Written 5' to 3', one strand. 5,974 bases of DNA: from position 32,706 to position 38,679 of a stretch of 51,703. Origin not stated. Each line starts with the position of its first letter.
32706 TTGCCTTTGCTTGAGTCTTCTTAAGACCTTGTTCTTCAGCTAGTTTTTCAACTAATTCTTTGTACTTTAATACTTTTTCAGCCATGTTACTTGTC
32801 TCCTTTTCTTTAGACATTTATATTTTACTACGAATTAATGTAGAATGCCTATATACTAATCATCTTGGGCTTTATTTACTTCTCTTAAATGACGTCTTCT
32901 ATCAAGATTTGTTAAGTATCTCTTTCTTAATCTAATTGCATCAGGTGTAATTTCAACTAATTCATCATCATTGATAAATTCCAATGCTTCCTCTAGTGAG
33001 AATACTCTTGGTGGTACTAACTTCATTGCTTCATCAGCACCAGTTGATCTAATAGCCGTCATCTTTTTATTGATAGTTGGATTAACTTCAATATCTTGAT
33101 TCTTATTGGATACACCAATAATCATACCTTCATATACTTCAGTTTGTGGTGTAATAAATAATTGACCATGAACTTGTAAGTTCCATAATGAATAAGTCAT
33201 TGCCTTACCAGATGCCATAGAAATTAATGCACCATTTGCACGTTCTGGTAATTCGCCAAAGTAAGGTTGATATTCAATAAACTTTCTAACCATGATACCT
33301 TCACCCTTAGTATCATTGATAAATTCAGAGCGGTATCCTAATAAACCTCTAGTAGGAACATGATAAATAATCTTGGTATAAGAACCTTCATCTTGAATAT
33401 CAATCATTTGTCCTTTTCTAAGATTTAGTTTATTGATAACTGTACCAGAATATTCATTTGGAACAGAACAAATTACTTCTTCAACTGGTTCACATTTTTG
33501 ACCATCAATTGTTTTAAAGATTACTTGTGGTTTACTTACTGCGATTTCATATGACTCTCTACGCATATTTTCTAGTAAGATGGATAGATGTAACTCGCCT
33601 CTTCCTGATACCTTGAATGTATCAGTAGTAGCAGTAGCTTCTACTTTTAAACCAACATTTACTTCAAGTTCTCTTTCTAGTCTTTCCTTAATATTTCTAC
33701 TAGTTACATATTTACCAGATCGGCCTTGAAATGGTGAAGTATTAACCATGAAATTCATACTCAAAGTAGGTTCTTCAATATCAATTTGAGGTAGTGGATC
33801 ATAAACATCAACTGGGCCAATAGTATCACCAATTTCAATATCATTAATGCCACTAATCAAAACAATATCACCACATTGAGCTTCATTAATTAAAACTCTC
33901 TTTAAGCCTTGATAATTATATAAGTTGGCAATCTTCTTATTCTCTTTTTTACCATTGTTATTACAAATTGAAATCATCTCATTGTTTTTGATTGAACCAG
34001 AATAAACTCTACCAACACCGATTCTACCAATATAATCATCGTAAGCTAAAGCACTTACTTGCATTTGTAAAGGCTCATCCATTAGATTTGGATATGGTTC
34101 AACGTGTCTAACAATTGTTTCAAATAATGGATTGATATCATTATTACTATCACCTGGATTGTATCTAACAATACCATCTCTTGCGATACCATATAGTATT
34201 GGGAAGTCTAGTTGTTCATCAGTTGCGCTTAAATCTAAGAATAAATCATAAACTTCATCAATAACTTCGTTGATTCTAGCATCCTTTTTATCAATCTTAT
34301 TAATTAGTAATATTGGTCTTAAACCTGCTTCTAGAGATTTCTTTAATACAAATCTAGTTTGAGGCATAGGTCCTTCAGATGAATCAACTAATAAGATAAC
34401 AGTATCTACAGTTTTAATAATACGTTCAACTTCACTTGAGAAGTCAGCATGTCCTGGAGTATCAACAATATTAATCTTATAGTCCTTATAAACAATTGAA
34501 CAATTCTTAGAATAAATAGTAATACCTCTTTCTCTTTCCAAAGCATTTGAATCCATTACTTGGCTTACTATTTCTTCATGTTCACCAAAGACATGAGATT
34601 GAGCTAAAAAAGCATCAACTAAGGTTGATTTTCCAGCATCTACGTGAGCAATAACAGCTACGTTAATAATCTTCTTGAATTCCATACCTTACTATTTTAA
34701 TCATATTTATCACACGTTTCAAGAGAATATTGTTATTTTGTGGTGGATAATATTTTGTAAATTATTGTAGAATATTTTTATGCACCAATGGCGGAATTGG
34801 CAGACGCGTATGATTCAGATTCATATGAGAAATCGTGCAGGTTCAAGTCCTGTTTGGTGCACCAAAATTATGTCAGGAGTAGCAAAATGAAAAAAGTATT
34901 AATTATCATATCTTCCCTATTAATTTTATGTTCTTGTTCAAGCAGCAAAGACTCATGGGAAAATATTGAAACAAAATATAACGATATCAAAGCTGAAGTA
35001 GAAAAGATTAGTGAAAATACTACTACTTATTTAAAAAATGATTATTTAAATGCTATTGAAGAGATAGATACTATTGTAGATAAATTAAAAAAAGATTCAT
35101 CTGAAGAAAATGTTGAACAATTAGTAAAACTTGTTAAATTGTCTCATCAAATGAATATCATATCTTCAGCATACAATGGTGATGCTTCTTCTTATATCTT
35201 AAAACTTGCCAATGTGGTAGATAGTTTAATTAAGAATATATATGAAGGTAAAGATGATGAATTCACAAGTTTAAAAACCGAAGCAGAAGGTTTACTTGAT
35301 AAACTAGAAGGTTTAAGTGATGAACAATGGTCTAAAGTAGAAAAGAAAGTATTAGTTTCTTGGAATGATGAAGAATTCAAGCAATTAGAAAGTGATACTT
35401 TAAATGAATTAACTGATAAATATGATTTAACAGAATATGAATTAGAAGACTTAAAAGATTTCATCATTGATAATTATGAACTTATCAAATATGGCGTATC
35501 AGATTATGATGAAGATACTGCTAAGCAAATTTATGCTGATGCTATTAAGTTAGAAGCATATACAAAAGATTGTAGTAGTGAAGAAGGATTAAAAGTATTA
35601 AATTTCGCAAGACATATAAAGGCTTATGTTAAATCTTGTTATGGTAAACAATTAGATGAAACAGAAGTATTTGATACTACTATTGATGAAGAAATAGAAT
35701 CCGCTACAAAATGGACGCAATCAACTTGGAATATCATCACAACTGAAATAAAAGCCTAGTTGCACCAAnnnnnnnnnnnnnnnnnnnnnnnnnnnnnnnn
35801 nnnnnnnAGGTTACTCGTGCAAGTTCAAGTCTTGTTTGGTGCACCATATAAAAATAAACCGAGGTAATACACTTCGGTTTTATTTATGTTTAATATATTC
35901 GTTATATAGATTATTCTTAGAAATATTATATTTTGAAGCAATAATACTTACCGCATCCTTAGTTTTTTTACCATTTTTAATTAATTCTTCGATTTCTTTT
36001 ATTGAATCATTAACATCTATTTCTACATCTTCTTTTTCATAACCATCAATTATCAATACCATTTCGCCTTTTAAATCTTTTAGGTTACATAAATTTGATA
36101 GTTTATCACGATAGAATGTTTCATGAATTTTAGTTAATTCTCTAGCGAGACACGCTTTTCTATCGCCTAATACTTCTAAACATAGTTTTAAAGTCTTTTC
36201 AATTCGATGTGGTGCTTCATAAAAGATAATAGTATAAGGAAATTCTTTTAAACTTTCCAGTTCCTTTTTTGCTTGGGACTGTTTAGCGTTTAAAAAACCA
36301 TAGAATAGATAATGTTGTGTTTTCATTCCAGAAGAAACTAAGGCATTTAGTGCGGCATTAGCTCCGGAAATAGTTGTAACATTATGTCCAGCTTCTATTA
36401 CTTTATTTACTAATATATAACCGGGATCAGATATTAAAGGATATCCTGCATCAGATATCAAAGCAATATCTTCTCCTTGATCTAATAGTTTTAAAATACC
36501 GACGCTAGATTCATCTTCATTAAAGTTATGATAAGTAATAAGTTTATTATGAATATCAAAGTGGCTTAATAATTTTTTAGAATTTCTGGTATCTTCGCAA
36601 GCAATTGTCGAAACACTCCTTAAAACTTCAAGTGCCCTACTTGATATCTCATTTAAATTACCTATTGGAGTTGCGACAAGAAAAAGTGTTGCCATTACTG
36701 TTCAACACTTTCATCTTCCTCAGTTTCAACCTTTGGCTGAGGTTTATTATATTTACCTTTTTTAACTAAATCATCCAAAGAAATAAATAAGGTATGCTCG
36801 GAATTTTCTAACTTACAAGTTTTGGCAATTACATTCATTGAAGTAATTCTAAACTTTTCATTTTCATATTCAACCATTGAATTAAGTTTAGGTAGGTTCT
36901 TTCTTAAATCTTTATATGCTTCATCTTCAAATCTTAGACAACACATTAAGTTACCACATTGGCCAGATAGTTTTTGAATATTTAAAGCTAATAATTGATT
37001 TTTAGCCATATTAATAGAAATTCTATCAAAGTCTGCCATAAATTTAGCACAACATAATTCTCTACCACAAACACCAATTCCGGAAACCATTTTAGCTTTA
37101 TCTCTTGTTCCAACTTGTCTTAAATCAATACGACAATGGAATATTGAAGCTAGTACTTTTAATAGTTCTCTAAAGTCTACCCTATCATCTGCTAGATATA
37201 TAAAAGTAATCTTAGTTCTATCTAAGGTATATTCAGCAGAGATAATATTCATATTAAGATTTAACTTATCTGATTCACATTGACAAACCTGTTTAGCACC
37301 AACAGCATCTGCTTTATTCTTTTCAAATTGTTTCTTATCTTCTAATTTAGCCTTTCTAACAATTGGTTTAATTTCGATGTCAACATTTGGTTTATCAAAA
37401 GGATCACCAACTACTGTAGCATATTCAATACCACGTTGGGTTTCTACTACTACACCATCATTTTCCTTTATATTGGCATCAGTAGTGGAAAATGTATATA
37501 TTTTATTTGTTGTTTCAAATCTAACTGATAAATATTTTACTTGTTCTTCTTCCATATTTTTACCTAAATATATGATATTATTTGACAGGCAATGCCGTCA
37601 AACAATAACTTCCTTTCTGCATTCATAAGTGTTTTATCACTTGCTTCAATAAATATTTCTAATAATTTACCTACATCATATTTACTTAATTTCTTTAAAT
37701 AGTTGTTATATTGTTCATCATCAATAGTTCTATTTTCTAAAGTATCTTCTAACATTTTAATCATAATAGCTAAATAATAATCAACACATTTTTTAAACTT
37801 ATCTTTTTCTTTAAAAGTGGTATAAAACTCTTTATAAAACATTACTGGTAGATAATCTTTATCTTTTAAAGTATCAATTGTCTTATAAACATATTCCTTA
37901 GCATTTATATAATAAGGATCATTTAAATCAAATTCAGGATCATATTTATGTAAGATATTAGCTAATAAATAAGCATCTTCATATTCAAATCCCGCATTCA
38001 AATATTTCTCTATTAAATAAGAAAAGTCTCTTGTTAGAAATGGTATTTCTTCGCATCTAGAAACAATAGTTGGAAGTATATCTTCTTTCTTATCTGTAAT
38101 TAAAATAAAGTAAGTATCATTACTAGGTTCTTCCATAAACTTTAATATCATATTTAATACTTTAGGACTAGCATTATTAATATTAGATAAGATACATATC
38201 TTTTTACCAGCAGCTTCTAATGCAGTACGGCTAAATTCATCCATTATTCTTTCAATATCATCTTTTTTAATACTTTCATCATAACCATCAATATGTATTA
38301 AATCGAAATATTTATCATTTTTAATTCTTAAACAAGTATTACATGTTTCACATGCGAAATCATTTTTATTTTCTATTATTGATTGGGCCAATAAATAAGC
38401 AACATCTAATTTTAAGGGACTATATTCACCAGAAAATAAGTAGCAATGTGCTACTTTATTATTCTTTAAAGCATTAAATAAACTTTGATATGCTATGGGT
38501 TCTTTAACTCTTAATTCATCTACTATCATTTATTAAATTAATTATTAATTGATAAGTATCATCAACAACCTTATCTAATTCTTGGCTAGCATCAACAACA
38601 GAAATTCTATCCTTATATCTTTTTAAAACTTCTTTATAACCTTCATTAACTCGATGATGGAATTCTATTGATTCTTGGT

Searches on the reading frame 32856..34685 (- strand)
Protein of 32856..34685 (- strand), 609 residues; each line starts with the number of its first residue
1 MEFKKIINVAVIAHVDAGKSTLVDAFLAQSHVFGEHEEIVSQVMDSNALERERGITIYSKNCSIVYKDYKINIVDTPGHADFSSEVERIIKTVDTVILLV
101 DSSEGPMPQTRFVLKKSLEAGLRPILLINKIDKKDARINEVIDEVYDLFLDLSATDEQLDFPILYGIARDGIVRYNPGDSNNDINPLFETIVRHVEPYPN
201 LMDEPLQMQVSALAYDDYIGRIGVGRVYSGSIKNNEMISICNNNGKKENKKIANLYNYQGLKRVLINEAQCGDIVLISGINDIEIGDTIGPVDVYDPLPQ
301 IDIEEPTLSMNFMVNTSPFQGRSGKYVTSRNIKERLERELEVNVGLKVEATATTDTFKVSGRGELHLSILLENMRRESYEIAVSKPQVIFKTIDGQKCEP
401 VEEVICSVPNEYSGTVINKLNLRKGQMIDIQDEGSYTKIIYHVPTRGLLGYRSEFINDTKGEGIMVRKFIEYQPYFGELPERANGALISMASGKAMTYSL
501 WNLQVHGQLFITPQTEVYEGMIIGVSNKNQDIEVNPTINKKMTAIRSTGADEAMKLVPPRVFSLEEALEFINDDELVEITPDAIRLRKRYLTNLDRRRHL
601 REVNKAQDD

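Call 18: search_protein_families(library=pfam, proteins=[window:32856-34685:-], max_evalue=0.0001)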
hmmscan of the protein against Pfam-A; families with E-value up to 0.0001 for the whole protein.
window:32856-34685:- (609 aa): 7 families
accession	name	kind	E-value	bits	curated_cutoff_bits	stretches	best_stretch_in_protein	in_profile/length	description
PF00009.33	GTP_EFTU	-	5.2e-53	179.9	26.5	1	4-196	1-187/188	Elongation factor Tu GTP binding domain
PF21018.2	BipA_C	-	2.1e-44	150.2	23.8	1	484-592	1-109/110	TypA/BipA C-terminal domain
PF00679.30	EFG_C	-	2.3e-21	76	27.9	1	397-481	2-87/89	Elongation factor G C-terminus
PF03144.31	GTP_EFTU_D2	-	2.4e-14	53.9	30.3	1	220-289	1-72/73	Elongation factor Tu domain 2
PF22042.2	EF-G_D2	-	1.5e-08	35.1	27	1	207-289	3-81/84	Elongation factor G domain 2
PF01926.29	MMR_HSR1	-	2.7e-07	31.1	21.9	1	9-130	2-113/113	50S ribosome-binding GTPase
PF14492.12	EFG_III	-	9.4e-05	22.8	27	0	330-377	19-66/75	Elongation Factor G, domain III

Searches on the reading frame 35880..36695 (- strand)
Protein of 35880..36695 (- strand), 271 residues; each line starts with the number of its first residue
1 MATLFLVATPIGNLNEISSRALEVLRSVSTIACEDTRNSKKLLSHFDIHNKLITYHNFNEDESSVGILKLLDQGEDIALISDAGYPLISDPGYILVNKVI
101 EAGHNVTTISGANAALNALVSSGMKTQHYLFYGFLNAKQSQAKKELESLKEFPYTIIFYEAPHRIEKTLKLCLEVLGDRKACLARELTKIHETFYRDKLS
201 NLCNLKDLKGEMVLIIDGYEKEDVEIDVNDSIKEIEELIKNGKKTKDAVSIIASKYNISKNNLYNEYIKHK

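Call 52: search_protein_families(library=pfam, proteins=[window:35880-36695:-], max_evalue=0.0001)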
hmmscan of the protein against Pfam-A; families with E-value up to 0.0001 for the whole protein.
window:35880-36695:- (271 aa): 1 family
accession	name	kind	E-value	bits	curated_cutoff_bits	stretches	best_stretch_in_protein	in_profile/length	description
PF00590.25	TP_methylase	-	2.4e-24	86.9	27.8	1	3-202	1-211/212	Tetrapyrrole (Corrin/Porphyrin) Methylases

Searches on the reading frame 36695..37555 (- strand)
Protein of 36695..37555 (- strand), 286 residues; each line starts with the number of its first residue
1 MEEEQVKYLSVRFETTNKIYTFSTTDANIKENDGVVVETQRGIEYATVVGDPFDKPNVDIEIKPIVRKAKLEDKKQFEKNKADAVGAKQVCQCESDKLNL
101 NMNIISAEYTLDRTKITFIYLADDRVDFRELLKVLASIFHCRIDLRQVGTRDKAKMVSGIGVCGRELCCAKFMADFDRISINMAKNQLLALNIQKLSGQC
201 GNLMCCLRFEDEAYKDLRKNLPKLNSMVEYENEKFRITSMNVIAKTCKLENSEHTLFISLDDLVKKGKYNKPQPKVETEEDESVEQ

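Call 52: search_protein_families(library=pfam, proteins=[window:36695-37555:-], max_evalue=0.0001)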
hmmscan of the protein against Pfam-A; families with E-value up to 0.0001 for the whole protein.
window:36695-37555:- (286 aa): 1 family
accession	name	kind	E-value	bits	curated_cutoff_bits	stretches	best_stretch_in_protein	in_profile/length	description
PF04468.17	PSP1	-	5.8e-28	97.5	27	1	63-148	1-86/86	PSP1 C-terminal conserved region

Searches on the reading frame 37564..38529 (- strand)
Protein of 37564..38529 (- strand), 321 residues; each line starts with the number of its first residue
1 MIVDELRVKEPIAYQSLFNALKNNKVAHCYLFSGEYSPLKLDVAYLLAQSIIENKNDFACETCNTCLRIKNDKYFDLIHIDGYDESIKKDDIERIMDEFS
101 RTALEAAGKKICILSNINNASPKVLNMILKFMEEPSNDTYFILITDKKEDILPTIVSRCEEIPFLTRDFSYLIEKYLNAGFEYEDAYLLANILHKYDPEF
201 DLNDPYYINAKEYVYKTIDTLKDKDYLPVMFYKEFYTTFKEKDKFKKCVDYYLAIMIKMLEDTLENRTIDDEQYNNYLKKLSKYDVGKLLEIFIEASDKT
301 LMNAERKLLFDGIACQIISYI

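Call 15: find_encoding_contigs(protein=window:37564-38529:-, flank=10000, max_places=1)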
Protein window:37564-38529:- (321 aa): no gene with exactly this product is on record in the collection.

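Call 52: search_protein_families(library=pfam, proteins=[window:37564-38529:-], max_evalue=0.0001)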
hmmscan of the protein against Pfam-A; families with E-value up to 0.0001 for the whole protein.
window:37564-38529:- (321 aa): 1 family
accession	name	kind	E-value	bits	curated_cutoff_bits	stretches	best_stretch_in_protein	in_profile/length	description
PF13177.12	DNA_pol3_delta2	-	1.4e-41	142.6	27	1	11-164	3-157/161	DNA polymerase III, delta subunit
